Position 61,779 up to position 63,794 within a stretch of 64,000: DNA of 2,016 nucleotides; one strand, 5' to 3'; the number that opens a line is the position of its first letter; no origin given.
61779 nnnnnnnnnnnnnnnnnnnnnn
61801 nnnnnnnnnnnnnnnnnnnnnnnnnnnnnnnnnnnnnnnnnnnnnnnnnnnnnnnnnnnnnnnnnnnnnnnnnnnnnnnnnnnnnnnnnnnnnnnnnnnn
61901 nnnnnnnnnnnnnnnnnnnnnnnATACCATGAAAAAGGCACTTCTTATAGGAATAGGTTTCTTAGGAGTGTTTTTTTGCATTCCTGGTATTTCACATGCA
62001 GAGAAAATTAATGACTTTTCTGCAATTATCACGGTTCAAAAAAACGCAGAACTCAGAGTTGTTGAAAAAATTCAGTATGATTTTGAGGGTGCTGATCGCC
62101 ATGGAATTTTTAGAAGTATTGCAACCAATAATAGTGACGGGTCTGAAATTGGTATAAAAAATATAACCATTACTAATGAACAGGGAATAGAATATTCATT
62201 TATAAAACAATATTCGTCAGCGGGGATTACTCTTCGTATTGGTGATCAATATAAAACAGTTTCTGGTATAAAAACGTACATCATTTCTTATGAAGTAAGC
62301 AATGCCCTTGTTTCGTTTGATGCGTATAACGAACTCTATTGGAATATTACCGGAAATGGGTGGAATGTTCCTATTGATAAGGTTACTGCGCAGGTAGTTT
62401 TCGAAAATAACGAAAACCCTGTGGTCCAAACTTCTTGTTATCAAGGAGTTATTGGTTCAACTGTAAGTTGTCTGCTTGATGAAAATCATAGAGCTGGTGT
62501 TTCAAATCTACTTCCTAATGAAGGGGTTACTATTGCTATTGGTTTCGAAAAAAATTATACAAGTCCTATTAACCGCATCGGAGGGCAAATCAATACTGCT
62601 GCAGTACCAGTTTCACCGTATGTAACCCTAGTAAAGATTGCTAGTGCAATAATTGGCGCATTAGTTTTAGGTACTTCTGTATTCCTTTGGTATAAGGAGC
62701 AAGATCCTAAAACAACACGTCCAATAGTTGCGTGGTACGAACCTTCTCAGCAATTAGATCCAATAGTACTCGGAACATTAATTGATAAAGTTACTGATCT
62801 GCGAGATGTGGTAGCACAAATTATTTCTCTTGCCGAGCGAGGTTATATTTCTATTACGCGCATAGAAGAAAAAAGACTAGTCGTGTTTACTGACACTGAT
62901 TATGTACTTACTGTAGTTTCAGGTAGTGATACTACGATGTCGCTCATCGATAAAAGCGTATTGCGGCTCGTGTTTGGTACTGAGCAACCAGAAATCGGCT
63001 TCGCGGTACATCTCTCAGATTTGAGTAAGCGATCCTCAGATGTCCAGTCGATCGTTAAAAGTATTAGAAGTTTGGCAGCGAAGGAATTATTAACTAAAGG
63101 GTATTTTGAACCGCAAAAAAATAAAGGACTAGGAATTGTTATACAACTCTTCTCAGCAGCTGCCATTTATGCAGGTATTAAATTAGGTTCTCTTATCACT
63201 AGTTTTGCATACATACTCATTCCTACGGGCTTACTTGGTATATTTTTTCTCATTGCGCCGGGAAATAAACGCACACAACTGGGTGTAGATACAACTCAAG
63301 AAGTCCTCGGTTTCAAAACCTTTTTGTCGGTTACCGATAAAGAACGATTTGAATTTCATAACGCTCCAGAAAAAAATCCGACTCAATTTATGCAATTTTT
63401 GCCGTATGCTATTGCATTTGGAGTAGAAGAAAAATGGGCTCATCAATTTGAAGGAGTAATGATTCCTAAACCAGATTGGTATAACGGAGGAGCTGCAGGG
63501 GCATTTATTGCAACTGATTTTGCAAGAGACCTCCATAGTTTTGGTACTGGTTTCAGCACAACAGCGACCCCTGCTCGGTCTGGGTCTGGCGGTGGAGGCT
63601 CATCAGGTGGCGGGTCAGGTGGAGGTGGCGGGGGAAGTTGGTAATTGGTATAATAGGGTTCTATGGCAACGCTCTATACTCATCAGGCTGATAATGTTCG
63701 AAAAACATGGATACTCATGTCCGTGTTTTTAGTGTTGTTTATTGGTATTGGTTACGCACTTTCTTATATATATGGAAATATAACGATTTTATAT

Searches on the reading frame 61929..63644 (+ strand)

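Call 21: search_protein_families(library=pfam, proteins=[window:61929-63644:+], max_evalue=0.01)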
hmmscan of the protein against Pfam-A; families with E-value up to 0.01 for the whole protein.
window:61929-63644:+ (571 aa): 2 families
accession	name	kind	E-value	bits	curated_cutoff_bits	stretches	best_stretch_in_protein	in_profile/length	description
PF20990.2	DUF2207_C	-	6.9e-30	105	33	1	270-507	4-247/247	Predicted membrane protein (DUF2207) C-terminal domain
PF09972.14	DUF2207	-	9.3e-27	94.8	24.4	1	26-206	1-172/172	Predicted membrane protein (DUF2207) N-terminal domain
